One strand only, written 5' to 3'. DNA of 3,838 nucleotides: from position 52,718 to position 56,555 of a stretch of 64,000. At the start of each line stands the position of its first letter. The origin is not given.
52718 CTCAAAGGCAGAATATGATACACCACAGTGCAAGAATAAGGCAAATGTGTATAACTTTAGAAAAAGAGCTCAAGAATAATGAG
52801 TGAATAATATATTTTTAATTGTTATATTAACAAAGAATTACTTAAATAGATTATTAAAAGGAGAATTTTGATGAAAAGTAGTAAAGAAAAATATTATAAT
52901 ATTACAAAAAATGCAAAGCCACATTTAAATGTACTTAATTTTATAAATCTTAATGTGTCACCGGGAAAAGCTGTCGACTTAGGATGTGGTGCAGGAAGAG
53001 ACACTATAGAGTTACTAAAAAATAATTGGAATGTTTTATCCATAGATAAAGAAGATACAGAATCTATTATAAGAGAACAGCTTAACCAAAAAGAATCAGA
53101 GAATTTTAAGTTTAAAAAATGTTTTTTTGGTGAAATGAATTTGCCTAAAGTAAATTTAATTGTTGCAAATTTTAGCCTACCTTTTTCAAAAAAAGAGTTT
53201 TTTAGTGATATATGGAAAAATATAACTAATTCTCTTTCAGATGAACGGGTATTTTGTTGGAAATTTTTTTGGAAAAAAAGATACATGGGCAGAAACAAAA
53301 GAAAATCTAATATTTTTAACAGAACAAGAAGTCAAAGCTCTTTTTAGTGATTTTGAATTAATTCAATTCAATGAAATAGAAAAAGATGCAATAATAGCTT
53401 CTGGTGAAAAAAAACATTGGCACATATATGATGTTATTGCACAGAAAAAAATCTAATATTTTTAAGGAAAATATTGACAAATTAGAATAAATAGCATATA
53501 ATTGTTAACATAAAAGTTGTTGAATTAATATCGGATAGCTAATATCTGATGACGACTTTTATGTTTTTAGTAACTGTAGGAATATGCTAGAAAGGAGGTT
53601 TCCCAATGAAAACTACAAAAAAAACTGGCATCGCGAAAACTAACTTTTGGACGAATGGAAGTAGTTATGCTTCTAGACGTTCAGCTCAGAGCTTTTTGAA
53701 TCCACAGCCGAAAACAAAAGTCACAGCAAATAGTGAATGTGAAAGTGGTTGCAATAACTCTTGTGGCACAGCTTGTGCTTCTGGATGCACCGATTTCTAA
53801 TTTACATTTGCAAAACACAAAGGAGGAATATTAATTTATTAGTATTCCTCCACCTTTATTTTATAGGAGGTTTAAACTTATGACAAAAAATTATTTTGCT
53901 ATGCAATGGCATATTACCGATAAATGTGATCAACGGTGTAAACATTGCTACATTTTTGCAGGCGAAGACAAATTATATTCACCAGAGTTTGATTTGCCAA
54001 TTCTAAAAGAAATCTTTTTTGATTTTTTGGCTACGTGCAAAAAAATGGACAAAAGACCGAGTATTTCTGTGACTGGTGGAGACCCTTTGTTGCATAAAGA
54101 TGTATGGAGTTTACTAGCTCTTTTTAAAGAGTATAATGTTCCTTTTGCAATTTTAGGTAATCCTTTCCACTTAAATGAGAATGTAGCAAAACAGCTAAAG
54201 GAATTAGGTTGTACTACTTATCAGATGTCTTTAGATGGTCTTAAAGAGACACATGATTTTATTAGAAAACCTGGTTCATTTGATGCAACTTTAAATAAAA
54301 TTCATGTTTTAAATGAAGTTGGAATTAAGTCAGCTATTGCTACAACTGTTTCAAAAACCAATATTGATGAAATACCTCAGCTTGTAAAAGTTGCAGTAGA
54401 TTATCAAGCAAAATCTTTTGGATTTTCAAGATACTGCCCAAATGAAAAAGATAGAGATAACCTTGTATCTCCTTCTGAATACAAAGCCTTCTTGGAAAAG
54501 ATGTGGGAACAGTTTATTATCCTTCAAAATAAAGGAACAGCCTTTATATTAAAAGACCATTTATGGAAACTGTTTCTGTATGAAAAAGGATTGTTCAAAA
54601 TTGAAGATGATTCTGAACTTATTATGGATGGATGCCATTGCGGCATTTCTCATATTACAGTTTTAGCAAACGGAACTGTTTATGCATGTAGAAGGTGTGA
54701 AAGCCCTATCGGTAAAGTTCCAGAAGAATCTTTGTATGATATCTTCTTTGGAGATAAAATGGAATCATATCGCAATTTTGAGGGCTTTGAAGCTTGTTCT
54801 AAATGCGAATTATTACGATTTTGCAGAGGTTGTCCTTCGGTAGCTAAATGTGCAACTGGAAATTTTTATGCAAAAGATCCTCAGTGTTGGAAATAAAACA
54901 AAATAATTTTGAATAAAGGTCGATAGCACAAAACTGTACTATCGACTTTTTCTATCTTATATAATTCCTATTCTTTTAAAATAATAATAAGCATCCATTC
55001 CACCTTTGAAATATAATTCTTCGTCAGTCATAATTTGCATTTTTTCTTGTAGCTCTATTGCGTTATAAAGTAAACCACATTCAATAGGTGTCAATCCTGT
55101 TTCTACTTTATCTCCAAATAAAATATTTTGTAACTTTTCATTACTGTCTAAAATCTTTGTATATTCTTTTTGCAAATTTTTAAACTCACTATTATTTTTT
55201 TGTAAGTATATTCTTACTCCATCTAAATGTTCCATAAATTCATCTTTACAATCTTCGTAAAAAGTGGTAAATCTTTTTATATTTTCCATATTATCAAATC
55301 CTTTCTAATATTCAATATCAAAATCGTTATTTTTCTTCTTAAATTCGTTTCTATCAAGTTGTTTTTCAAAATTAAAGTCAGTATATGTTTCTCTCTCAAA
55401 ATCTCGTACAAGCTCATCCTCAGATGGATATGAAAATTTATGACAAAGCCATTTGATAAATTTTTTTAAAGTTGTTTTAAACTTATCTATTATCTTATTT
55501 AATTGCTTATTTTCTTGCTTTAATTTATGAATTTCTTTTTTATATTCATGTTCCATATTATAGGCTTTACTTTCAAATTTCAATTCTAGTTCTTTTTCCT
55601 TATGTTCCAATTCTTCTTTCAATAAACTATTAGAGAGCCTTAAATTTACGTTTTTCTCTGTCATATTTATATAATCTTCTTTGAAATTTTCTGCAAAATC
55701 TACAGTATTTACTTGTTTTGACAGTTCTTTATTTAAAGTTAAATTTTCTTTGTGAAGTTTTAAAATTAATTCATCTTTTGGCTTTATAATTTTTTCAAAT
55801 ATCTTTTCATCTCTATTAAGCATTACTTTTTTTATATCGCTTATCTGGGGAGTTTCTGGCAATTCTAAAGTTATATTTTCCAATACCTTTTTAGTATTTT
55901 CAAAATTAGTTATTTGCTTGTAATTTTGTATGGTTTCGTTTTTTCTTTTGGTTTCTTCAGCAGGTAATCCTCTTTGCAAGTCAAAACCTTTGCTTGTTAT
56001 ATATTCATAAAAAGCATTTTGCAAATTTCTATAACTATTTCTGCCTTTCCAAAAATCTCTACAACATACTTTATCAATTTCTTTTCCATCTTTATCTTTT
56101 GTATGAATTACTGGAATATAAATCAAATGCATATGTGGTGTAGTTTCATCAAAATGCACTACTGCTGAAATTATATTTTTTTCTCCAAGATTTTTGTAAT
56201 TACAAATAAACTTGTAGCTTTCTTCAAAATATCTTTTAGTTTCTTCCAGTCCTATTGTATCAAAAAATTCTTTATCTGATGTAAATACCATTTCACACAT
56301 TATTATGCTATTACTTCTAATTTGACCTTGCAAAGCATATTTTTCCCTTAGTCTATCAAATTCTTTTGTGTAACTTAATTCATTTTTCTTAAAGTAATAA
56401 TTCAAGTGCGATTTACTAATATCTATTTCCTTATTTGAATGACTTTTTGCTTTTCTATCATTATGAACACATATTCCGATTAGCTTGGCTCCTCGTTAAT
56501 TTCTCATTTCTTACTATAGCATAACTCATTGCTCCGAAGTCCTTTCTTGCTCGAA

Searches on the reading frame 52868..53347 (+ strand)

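Call 84: search_protein_families(library=pfam, proteins=[window:52868-53347:+], max_evalue=0.01)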
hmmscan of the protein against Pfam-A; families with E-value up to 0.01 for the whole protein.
window:52868-53347:+ (159 aa): 6 families
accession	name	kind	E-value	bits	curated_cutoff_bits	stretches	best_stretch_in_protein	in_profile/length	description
PF03848.20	TehB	-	4.8e-10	39.6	20.4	1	6-120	5-121/193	Tellurite resistance protein TehB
PF13847.12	Methyltransf_31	-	3.9e-06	27.1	27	1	34-129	6-107/145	Methyltransferase domain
PF08242.18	Methyltransf_12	-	7.6e-06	27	30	1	36-124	1-93/98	Methyltransferase domain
PF13649.12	Methyltransf_25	-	3.6e-05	24.8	27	1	36-123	2-93/97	Methyltransferase domain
PF13489.12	Methyltransf_23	-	0.0064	16.7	27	1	28-74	19-66/164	Methyltransferase domain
PF08241.18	Methyltransf_11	-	0.0083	17.2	21.2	0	36-107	1-73/95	Methyltransferase domain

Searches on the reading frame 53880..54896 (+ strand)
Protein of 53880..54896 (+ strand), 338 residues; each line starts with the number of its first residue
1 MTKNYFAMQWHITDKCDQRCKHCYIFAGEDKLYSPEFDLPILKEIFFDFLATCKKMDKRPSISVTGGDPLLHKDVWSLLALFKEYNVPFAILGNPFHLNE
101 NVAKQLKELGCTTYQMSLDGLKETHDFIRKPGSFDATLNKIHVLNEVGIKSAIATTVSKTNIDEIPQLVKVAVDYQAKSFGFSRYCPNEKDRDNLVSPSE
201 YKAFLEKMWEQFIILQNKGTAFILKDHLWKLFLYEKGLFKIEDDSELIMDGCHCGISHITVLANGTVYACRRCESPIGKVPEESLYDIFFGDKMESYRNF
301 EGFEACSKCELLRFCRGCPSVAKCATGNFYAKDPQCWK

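Call 20: search_protein_families(library=pfam, proteins=[window:53880-54896:+], max_evalue=0.001)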
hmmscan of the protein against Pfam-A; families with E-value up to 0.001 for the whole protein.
window:53880-54896:+ (338 aa): 2 families
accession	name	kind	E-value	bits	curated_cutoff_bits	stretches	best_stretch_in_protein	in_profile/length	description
PF04055.27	Radical_SAM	-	1.7e-19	71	29.5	1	12-170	3-164/166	Radical SAM superfamily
PF13186.11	SPASM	-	1.4e-07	32.1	21.5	1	252-310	1-67/67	Iron-sulfur cluster-binding domain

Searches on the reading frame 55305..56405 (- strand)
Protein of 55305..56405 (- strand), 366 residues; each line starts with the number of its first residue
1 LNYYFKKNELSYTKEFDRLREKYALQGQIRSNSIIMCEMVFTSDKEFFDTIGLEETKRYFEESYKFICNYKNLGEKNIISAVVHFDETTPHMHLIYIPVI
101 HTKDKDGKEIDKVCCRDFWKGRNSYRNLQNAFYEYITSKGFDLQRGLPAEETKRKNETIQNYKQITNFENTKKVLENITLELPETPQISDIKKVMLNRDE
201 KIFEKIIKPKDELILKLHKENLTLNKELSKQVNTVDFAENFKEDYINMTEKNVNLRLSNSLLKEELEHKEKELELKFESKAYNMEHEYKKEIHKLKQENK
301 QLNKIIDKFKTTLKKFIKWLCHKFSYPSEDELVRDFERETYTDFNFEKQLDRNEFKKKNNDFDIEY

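Call 20: search_protein_families(library=pfam, proteins=[window:55305-56405:-], max_evalue=0.001)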
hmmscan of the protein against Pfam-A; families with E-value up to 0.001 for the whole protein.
window:55305-56405:- (366 aa): 1 family
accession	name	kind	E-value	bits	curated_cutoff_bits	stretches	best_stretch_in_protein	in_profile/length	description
PF01076.25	Mob_Pre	-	2.9e-32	112.5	25.5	1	2-164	44-196/196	Plasmid recombination enzyme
